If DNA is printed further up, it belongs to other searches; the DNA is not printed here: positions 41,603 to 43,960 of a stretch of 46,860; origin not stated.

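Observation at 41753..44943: Acyl-ACP-reductase-like domain in a non-cyanobacterial fusion protein, paired with a thioester-reductase-type SDR and no deformylating oxygenase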

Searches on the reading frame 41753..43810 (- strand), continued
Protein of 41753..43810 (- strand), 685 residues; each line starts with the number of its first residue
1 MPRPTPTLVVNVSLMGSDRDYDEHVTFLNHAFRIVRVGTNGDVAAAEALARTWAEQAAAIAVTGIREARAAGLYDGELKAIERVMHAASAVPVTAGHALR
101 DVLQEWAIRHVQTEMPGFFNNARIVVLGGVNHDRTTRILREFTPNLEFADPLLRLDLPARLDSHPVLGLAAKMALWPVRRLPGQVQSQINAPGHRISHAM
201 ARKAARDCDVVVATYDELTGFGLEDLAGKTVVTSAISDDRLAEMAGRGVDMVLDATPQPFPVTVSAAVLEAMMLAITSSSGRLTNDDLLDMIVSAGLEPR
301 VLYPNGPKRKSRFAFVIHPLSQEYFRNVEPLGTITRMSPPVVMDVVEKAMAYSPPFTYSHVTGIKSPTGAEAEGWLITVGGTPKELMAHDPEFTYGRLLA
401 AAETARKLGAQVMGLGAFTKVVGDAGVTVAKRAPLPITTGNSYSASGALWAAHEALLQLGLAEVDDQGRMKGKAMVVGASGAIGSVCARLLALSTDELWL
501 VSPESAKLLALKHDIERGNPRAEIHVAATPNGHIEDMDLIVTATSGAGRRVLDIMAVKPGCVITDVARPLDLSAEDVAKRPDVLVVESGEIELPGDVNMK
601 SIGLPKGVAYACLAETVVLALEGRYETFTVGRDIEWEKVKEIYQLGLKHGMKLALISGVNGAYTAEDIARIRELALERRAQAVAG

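Call 34: find_related_loci(query=A2, collection=genome_contigs, flank=7000)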
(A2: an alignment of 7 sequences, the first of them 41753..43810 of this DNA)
Query A2 (685 aa) in genome_contigs; peptide patterns used: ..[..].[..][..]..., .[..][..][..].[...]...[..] (x = any residue, [..] = any of these).
600 stretches matched a pattern (row limit reached: there are more); 594 encode a relative of the query (tblastn E <= 1e-3); the best 80 are kept; 80 distinct loci.
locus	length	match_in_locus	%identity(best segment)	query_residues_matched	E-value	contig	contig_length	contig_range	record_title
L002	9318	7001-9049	86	1-683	0e+0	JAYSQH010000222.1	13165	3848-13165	MAG: Phycicoccus sp. isolate GFS_11701 GFS_11701_221, whole genome shotgun sequence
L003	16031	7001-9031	80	2-681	0e+0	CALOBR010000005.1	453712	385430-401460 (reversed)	MAG: Jiangellales bacterium isolate HOU_bin.0112 genome assembly, contig: contig_954, whole genome shotgun sequence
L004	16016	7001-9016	80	9-680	0e+0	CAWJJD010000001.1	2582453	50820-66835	MAG: uncultured Actinomycetota bacterium isolate MFD05442.bin.1.349 genome assembly, contig: contig_1600, whole genome s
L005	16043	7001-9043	80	8-684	0e+0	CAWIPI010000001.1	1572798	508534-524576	MAG: uncultured Actinomycetota bacterium isolate MFD01721.bin.2.150 genome assembly, contig: contig_17611, whole genome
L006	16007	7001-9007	78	2-670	0e+0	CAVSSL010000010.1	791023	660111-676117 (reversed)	MAG: uncultured Actinomycetota bacterium isolate MFD05674.bin.1.215 genome assembly, contig: contig_52918, whole genome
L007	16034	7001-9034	77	6-684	0e+0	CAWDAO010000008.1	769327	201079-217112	MAG: uncultured Actinomycetota bacterium isolate MFD01721.bin.2.228 genome assembly, contig: contig_4896, whole genome s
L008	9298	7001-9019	79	1-671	0e+0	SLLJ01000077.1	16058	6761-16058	MAG: Nitriliruptoraceae bacterium isolate CSSed165cm_309 CSSed16-5cm-10410, whole genome shotgun sequence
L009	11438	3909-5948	76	1-680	0e+0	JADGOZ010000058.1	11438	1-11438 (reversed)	MAG: Candidatus Nanopelagicales bacterium isolate Chersky_517 k127_3244513, whole genome shotgun sequence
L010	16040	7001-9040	75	6-684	0e+0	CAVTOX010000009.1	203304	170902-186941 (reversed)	MAG: uncultured Actinomycetes bacterium isolate MFD00905.bin.3.155 genome assembly, contig: contig_228, whole genome sho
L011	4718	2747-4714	77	7-661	0e+0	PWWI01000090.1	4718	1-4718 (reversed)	MAG: Nitriliruptoraceae bacterium isolate CSSed11_48 CS-Sed11-C42332, whole genome shotgun sequence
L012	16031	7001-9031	74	6-680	0e+0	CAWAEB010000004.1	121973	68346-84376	MAG: uncultured Actinomycetes bacterium isolate MFD04716.bin.3.43 genome assembly, contig: contig_131094, whole genome s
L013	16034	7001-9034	74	5-680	0e+0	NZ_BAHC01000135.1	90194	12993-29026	Gordonia rhizosphera NBRC 16068, whole genome shotgun sequence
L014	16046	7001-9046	73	1-681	0e+0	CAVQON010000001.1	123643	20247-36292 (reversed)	MAG: uncultured Actinomycetota bacterium isolate MFD09964.bin.1.108 genome assembly, contig: contig_11715, whole genome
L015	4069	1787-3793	75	6-673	0e+0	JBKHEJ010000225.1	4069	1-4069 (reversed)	MAG: Nitriliruptoraceae bacterium isolate D1M05_12 NODE_22381_length_4069_cov_9.726956, whole genome shotgun sequence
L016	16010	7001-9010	74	8-679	0e+0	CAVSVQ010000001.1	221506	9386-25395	MAG: uncultured Actinomycetota bacterium isolate MFD05684.bin.2.127 genome assembly, contig: contig_23060, whole genome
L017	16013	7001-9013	77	9-677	0e+0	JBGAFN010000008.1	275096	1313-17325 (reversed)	MAG: Marmoricola sp. isolate MAG_AAO_H125.60 AAOH125-60_opera_contig_197, whole genome shotgun sequence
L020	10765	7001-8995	72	8-673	0e+0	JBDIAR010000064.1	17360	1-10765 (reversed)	MAG: Dermatophilaceae bacterium isolate AS-MESO-OLR.260 NODE_10492_length_17360_cov_101.249089, whole genome shotgun seq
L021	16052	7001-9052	73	4-682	0e+0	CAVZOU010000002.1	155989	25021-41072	MAG: uncultured Actinomycetota bacterium isolate MFD02840.bin.2.95 genome assembly, contig: contig_118703, whole genome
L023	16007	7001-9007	70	8-673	0e+0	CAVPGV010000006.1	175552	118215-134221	MAG: uncultured Actinomycetota bacterium isolate MFD09964.bin.2.72 genome assembly, contig: contig_22586, whole genome s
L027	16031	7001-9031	67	1-679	0e+0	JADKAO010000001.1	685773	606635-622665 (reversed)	MAG: Actinomycetales bacterium isolate Mari_18-Q3-R65-66_BAT3C.41 tig00001567-10-6845820, whole genome shotgun sequence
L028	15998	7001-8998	68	6-673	0e+0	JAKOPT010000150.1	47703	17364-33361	MAG: Actinomycetes bacterium isolate all_maxbin.043 k201_2043197, whole genome shotgun sequence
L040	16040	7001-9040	62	1-682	0e+0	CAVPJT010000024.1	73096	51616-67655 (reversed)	MAG: Ilumatobacteraceae bacterium isolate MFD09964.bin.3.150 genome assembly, contig: contig_55225, whole genome shotgun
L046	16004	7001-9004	61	1-668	0e+0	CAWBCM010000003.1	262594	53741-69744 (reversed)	MAG: uncultured Acidimicrobiales bacterium isolate MFD02832.bin.2.31 genome assembly, contig: contig_14211, whole genome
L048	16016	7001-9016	58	9-679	0e+0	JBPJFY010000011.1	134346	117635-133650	Oleiphilaceae bacterium G1-8 NODE_11_length_134346_cov_38.8467, whole genome shotgun sequence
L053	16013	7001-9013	58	9-679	0e+0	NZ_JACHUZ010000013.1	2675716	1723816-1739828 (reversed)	Vreelandella utahensis strain DSM 3051 LT727794.1, whole genome shotgun sequence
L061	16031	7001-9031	56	9-684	0e+0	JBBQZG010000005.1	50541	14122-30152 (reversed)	MAG: Burkholderiales bacterium isolate Co_metawrap_2210 Cmw_2210_k141_3024267_length_50541_cov_40.4333, whole genome sho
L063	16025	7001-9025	56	9-683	0e+0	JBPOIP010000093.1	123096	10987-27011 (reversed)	MAG: Pseudomonadota bacterium isolate MAG_371 c_000000562047, whole genome shotgun sequence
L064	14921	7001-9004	57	9-676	0e+0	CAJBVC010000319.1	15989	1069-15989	MAG: uncultured beta proteobacterium isolate Loc090519-5m_bin-0379 genome assembly, contig: bin-0379:319/982, whole geno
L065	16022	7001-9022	57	9-675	0e+0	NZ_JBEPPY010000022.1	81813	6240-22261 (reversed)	Marinobacter sp. MBR-99 Ga0505397_22, whole genome shotgun sequence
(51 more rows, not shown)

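Call 39: search_protein_families(library=pfam, proteins=[L046:5380-6972:+, L027:9127-9975:+, L061:5580-6914:-, L028:3448-5073:-, L065:5825-6844:-], max_evalue=0.001)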
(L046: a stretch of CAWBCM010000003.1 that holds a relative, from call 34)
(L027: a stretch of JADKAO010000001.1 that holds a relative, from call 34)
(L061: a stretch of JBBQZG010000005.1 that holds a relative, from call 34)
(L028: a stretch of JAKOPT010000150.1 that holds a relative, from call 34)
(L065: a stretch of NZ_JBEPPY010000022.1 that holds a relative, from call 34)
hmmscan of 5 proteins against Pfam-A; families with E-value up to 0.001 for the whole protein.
L046:5380-6972:+ (530 aa): 2 families
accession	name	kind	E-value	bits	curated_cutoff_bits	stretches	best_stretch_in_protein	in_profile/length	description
PF06974.18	WS_DGAT_C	-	5e-29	101.7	20.7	1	370-511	2-144/145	WS/DGAT C-terminal domain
PF03007.21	WS_DGAT_cat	-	2.6e-22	80.3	23.6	1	32-230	2-211/263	Wax ester synthase/diacylglycerol acyltransferase catalytic domain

L027:9127-9975:+ (282 aa): 4 families
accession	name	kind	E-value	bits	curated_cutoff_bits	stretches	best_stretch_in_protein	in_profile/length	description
PF00106.31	adh_short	-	7.1e-41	140.3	26.6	1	7-206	1-189/195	short chain dehydrogenase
PF13561.12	adh_short_C2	-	7.8e-26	91.5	27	1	13-210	1-187/236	Enoyl-(Acyl carrier protein) reductase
PF08659.16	KR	-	1.7e-05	25.3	22.6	1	9-166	3-152/180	KR domain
PF23441.1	SDR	-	3.1e-05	23.9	27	1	8-203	9-198/258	SDR-like rossmann domain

L061:5580-6914:- (444 aa): 3 families
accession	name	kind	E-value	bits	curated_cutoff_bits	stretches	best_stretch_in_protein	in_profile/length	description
PF25137.1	ADH_Fe_C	-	8e-49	166.4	27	1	226-418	1-192/194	Fe-containing alcohol dehydrogenase family, C-terminal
PF00465.25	Fe-ADH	-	7.4e-47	159.5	31.3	1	49-215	3-168/168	Iron-containing alcohol dehydrogenase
PF13685.12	Fe-ADH_2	-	7e-11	42.8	28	1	52-147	2-95/149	Iron-containing alcohol dehydrogenase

L028:3448-5073:- (541 aa): 1 family
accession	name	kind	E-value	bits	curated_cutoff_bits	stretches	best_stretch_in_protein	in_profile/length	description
PF00171.27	Aldedh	-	2e-144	482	23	1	46-505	4-461/461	Aldehyde dehydrogenase family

L065:5825-6844:- (339 aa): 1 family
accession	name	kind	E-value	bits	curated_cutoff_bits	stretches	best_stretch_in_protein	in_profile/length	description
PF00274.25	Glycolytic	-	5.5e-132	440.2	22.2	1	6-336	1-334/349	Fructose-bisphosphate aldolase class-I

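Call 41: predict_structure(alignment_id=A1)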
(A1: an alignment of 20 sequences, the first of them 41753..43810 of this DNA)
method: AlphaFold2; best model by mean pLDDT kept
length: 685 residues; sequences in the alignment: 20
mean_pLDDT: 86.5   pTM: 0.83
mean pLDDT of the five models: 86.5, 85.9, 83.8, 83.5, 82.7
residues with pLDDT >= 90: 348; 70-90: 269; 50-70: 61; < 50: 7
segments of 3 or more residues with pLDDT < 50: 188-192
pLDDT, mean of each block of 10 residues (from residue 1): 77 87 92 93 89 92 69 61 84 89 92 86 88 88 89 72 84 69 53 64 89 86 90 92 93 90 89 85 86 90 85 89 72 74 86 89 92 92 85 91 92 79 78 91 92 93 83 92 92 93 94 93 92 92 71 91 88 91 95 95 90 95 87 86 96 94 94 95 82
secondary structure, 60 per line:
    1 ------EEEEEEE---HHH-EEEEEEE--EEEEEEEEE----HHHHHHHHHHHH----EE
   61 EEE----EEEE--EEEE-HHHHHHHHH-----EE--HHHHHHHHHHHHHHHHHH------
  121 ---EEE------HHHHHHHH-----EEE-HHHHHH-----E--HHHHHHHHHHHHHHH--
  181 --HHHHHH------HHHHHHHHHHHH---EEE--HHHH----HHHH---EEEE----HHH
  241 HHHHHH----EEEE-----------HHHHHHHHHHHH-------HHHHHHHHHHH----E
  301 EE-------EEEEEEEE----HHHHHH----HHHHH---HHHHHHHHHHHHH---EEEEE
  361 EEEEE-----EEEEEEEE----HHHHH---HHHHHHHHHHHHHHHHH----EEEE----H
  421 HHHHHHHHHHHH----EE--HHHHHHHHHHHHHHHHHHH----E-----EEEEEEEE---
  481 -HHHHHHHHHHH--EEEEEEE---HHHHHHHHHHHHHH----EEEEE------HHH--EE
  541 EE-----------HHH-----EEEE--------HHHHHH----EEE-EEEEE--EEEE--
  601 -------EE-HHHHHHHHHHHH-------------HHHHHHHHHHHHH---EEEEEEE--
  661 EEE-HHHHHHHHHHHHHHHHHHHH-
elements in order: E7-13 E21-27 E30-38 H43-54 E59-63 E68-71 E74-77 H79-87 H97-114 E124-126 H133-140 E146-148 H150-155 H164-178 H183-188 H195-206 E210-212 H215-218 H223-226 E230-233 H238-246 E251-254 H266-277 H285-295 E300-302 E310-317 H322-327 H332-336 H340-352 E356-365 E371-378 H383-387 H391-407 E412-415 H420-432 H441-459 E470-477 H482-492 E495-501 H505-518 E523-527 E539-542 E562-565 H574-579 E584-586 E588-592 E595-598 H611-622 H636-648 E652-658 E661-663 H665-684

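Call 43: fold_search(model_id=the predicted structure, library=pdb)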
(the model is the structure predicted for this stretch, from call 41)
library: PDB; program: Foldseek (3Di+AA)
matches with E <= 10: 1983; with E <= 0.001: 89
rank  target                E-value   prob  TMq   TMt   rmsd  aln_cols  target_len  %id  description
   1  6jzu_A                2.0e-18  1.00  0.37  0.68   5.5       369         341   23  The crystal structure of acyl-acyl carrier protein (acyl-ACP) reductase (AAR) in complex with aldehyde deformylating o (released 2020-04-01)
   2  9e4s_A                3.0e-18  1.00  0.40  0.62   5.4       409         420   18  TAD from Carmabin Biosynthetic Pathway - Crystal Form 1 (released 2025-02-26)
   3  6jzz_A                7.1e-18  1.00  0.39  0.72   5.1       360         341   22  The crystal structure of AAR-C294S in complex with ADO. (released 2020-04-01)
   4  9e4u_A                7.1e-18  1.00  0.41  0.63   5.1       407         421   18  TAD from Carmabin Biosynthetic Pathway in complex with NADH - Crystal Form 1 (released 2025-02-26)
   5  9e4u_B                8.0e-18  1.00  0.40  0.65   5.4       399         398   20  TAD from Carmabin Biosynthetic Pathway in complex with NADH - Crystal Form 1 (released 2025-02-26)
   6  6jzy_A                8.9e-18  1.00  0.39  0.72   4.9       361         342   23  Crystal structure of AAR with NADPH and stearyl in complex with ADO binding a long chain carbohydrate (released 2020-04-01)
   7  9e4s_B                9.4e-18  1.00  0.41  0.66   5.2       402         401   19  TAD from Carmabin Biosynthetic Pathway - Crystal Form 1 (released 2025-02-26)
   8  9e50_B                1.7e-17  1.00  0.40  0.66   5.6       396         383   21  TAD from Carmabin Biosynthetic Pathway in complex with NAD - Crystal Form 2 (released 2025-02-26)
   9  9e50_A                1.7e-17  1.00  0.38  0.62   6.1       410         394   19  TAD from Carmabin Biosynthetic Pathway in complex with NAD - Crystal Form 2 (released 2025-02-26)
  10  9e56_A                2.9e-17  1.00  0.39  0.64   5.7       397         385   19  TAD from Carmabin Biosynthetic Pathway with Disulfide between Cys2238 and Dephosphocoenzyme A - Crystal Form 2 (released 2025-02-26)
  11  6jzq_A                5.8e-17  1.00  0.40  0.76   4.3       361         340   24  The crystal structure of acyl-acyl carrier protein (acyl-ACP) reductase (AAR) (released 2020-04-01)
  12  6jzq_B                6.8e-17  1.00  0.40  0.74   4.5       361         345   23  The crystal structure of acyl-acyl carrier protein (acyl-ACP) reductase (AAR) (released 2020-04-01)
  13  6jzq_D                1.1e-16  1.00  0.39  0.72   4.8       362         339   24  The crystal structure of acyl-acyl carrier protein (acyl-ACP) reductase (AAR) (released 2020-04-01)
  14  6jzq_C                3.5e-16  1.00  0.40  0.74   4.5       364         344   23  The crystal structure of acyl-acyl carrier protein (acyl-ACP) reductase (AAR) (released 2020-04-01)
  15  9e4x_A                8.7e-16  1.00  0.41  0.69   4.4       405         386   18  TAD from Carmabin Biosynthetic Pathway - Crystal Form 2 (released 2025-02-26)
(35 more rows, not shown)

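Call 59: search_protein_families(library=ncbifam, proteins=[L027:9127-9975:+, L046:5380-6972:+, L061:5580-6914:-, L021:9052-10377:+], max_evalue=0.00001)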
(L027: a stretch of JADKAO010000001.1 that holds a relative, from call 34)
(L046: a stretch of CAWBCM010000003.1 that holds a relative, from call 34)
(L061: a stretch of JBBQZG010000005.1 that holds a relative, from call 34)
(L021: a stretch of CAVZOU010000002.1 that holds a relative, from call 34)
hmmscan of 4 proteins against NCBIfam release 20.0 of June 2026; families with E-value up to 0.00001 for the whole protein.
L027:9127-9975:+ (282 aa): 204 families (the best 25 are shown)
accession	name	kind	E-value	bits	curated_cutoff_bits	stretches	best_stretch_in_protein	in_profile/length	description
NF005878.0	PRK07825.1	subfamily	2.4e-43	148.5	287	1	2-265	5-253/278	short chain dehydrogenase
NF004843.0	PRK06194.1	equivalog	3.6e-40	138.2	308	1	1-211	1-203/295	hypothetical protein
NF004825.0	PRK06181.1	equivalog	2.4e-38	132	215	1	1-203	1-192/268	SDR family oxidoreductase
NF004514.1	PRK05855.1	equivalog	3.6e-38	131.5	455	1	2-207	309-504/578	SDR family oxidoreductase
NF004196.0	PRK05650.1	equivalog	9.8e-35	119.9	297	1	7-209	3-194/272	SDR family oxidoreductase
NF005881.0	PRK07832.1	equivalog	1.5e-34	119.5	296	1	2-205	5-199/287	SDR family oxidoreductase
NF004526.0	PRK05872.1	subfamily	3.6e-34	118.2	276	1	2-209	6-200/297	short-chain dehydrogenase/reductase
NF006123.0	PRK08267.1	equivalog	5.3e-34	117.6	261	1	7-263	3-255/261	SDR family oxidoreductase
NF005559.1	PRK07231.1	subfamily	1.2e-33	116.7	215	1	4-205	2-192/249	glucose 1-dehydrogenase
NF005806.0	PRK07666.1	equivalog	1.4e-32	112.9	286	1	1-204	2-194/239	3-ketoacyl-ACP reductase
NF005495.0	PRK07109.1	subfamily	4.3e-30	105.1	264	1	2-209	4-202/334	SDR family oxidoreductase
NF005539.0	PRK07201.1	equivalog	6.2e-30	104.5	549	1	3-254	367-608/657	SDR family oxidoreductase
NF005437.0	PRK07024.1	equivalog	1.2e-29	103.6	266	1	7-262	5-248/259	SDR family oxidoreductase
TIGR03971.1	SDR_subfam_1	subfamily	7e-29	101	300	1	4-209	1-208/271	mycofactocin-coupled SDR family oxidoreductase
NF005067.0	PRK06484.1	equivalog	2.9e-28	98.7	713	1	4-208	7-200/524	short chain dehydrogenase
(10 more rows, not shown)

L046:5380-6972:+ (530 aa): 1 family
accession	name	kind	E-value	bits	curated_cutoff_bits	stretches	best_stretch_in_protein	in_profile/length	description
TIGR02946.1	acyl_WS_DGAT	subfamily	9e-76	255.6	309.95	2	299-514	237-452/453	wax ester/triacylglycerol synthase family O-acyltransferase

L061:5580-6914:- (444 aa): 15 families
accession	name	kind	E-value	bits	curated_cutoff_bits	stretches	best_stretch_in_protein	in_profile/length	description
NF041833.1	Fe_ADH_ErcA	equivalog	4.6e-89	299.2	550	1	47-417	8-379/382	alcohol dehydrogenase-like regulatory protein ErcA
TIGR02638.1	lactal_redase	equivalog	4.7e-88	295.5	523.15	1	49-396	9-360/379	lactaldehyde reductase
NF007911.0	PRK10624.1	equivalog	1e-81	274.9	537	1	49-396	10-359/382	lactaldehyde reductase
NF007363.0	PRK09860.1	equivalog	1.1e-81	275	581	1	62-397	24-361/383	L-threonine dehydrogenase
NF053866.1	CholDhdGbsBBac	equivalog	3.7e-76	256.3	550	1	47-398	14-370/392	choline dehydrogenase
NF010378.0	PRK13805.1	equivalog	1.6e-73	247.9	951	1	68-342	481-768/872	bifunctional acetaldehyde-CoA/alcohol dehydrogenase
NF011998.0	PRK15454.1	equivalog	7.7e-70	235.6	556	1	48-364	28-344/395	ethanolamine utilization ethanol dehydrogenase EutG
NF058672.1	4HyButDHCUPNE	equivalog_domain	1.2e-64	218.8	500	1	52-382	12-339/378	4-hydroxybutyrate dehydrogenase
NF050025.1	SulfAcetaldRedSarD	equivalog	3.5e-60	203.9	700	1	51-391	12-356/385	sulfoacetaldehyde reductase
TIGR03405.1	Phn_Fe-ADH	equivalog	2.3e-53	181.3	423.7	1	51-364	8-319/355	iron-containing alcohol dehydrogenase PsrA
TIGR04266.1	NDMA_methanol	equivalog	4.2e-40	137.8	625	1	48-383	17-356/420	NDMA-dependent methanol dehydrogenase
NF011717.0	PRK15138.1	equivalog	2.8e-23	82.6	645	1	50-379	12-344/387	alcohol dehydrogenase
NF041822.1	daptide_DH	equivalog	1.1e-19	70.5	300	1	71-277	2-215/363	daptide-type RiPP biosynthesis dehydogenase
NF006941.0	PRK09423.1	subfamily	3.5e-09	36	336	1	51-417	12-353/367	glycerol dehydrogenase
NF053832.1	GlycoaldRedHalo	equivalog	3.4e-06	26.4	550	0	51-146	12-104/363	glycolaldehyde reductase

L021:9052-10377:+ (442 aa): 1 family
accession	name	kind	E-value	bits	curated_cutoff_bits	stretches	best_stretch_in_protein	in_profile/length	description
TIGR02946.1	acyl_WS_DGAT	subfamily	2.1e-105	353.3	309.95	1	9-439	1-453/453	wax ester/triacylglycerol synthase family O-acyltransferase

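Call 67: find_encoding_contigs(protein=P0148, flank=6000, max_places=2)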
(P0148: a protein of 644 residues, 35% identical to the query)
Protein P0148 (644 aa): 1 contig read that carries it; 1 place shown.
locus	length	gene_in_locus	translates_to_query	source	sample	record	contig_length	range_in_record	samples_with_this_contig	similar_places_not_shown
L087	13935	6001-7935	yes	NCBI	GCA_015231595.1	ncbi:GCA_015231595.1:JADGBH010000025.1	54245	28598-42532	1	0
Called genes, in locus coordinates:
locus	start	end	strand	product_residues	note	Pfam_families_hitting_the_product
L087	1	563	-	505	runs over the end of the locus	PF00512:HisKA, PF02518:HATPase_c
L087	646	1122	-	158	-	PF02915:Rubrerythrin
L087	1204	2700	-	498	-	PF00772:DnaB, PF03796:DnaB_C, PF13481:AAA_25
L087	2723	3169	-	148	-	PF01281:Ribosomal_L9_N, PF03948:Ribosomal_L9_C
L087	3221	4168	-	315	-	PF09991:DUF2232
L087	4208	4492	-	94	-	PF01084:Ribosomal_S18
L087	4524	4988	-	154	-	PF01250:Ribosomal_S6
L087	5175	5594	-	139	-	PF00582:Usp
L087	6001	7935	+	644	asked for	-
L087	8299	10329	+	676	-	PF02203:TarH (weak), PF12729:4HB_MCP_1, PF13682:CZB (weak), PF00015:MCPsignal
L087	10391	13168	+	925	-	PF11617:Cu-binding_MopE, PF13802:Gal_mutarotas_2 (faint), PF01055:Glyco_hydro_31_2nd, PF21365:Glyco_hydro_31_3rd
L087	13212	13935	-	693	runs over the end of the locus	PF04060:FeS, PF12838:Fer4_7 (weak), PF14697:Fer4_21 (weak), PF00037:Fer4, PF12797:Fer4_2 (weak), PF14691:Fer4_20, PF07992:Pyr_redox_2, PF13450:NAD_binding_8, +8 more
